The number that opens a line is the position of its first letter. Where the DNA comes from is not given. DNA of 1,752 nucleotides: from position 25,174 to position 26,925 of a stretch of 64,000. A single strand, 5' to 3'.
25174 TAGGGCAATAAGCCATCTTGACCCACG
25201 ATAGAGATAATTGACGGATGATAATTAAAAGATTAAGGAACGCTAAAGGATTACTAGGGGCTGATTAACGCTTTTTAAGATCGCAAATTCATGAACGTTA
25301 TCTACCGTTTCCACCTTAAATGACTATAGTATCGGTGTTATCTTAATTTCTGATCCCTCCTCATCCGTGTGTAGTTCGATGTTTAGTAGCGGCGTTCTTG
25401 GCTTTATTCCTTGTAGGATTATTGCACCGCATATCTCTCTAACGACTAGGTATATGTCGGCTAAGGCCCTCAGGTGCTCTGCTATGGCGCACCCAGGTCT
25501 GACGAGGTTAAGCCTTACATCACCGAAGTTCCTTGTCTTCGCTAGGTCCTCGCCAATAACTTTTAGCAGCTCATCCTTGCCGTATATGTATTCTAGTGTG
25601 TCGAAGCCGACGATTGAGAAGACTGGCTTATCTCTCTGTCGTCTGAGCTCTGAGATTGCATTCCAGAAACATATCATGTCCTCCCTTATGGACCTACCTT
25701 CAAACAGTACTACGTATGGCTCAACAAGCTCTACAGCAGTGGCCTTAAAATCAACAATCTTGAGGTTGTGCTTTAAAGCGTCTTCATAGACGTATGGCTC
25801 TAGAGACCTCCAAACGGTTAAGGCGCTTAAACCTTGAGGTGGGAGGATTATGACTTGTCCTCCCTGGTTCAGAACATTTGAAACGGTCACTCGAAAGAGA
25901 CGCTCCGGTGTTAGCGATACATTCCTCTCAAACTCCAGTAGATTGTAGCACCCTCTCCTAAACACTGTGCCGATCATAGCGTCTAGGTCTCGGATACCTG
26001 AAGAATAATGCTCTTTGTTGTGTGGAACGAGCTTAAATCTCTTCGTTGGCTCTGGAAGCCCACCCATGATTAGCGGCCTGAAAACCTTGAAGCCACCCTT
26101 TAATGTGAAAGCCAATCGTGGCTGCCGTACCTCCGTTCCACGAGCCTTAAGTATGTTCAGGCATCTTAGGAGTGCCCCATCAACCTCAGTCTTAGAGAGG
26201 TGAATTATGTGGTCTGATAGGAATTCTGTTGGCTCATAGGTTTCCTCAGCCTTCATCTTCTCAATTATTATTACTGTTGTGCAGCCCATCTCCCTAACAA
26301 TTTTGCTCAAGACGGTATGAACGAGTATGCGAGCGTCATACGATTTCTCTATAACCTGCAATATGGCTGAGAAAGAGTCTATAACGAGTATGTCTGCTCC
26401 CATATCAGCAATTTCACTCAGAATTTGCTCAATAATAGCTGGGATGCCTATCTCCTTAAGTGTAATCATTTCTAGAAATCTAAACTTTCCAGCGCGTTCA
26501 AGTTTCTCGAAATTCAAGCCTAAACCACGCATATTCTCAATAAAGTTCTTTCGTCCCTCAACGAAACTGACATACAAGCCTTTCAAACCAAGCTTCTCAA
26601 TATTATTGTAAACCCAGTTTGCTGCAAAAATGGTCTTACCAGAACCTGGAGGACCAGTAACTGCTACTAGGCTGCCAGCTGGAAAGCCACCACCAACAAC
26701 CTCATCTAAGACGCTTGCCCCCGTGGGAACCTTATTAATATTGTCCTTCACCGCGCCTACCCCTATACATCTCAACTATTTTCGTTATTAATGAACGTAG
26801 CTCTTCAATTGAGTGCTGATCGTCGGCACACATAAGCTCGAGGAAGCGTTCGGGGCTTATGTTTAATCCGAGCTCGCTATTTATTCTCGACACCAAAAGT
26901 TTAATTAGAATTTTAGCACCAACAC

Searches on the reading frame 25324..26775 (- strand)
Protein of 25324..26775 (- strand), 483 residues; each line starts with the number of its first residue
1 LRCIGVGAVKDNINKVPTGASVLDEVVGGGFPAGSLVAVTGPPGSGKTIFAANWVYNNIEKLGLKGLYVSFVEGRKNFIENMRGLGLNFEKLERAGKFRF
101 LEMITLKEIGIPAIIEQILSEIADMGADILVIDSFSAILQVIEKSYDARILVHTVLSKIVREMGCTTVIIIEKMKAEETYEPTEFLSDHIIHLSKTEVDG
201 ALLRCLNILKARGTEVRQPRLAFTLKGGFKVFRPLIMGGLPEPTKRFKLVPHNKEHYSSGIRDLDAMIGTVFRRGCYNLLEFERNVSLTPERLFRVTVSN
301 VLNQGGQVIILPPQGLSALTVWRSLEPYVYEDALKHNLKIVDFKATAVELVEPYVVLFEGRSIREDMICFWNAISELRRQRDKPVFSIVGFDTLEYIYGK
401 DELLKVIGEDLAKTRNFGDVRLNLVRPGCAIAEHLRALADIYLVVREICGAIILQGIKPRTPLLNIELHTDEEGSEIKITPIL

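Call 50: search_protein_families(library=ncbifam, proteins=[window:25324-26775:-], max_evalue=0.00001)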
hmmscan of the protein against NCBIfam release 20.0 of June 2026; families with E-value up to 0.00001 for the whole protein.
window:25324-26775:- (483 aa): 10 families
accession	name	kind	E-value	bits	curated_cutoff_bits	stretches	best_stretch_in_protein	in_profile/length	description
NF006799.0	PRK09302.1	equivalog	5.6e-38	130.8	408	1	11-276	8-274/515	circadian clock protein KaiC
TIGR03877.1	thermo_KaiC_1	hypoth_equivalog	1.1e-23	84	307.25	1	13-223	1-223/238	KaiC domain-containing protein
TIGR02655.1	circ_KaiC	equivalog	1.2e-21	77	546.25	1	15-273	2-261/484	circadian clock protein KaiC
TIGR03880.1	KaiC_arch_3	hypoth_equivalog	2.4e-20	73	249.45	1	21-214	3-199/224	KaiC domain-containing protein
TIGR03881.1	KaiC_arch_4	hypoth_equivalog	2e-19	70.2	247.8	1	15-216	2-211/231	KaiC domain-containing protein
NF052589.1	ArlH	equivalog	1.7e-18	67.2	215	1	23-224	9-214/229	archaellum protein ArlH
NF004723.0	PRK06067.1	subfamily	6.7e-16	58.5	194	1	10-227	10-229/243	flagellar accessory protein FlaH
NF006320.0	PRK08533.1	equivalog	4.7e-11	42.7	215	1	23-210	13-200/230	flagellar accessory protein FlaH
TIGR00416.1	sms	equivalog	7.1e-08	31.6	403.05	1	11-138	71-182/454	DNA repair protein RadA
TIGR02012.1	tigrfam_recA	equivalog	7.9e-06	25.4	325.3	0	10-92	30-110/321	recombinase RecA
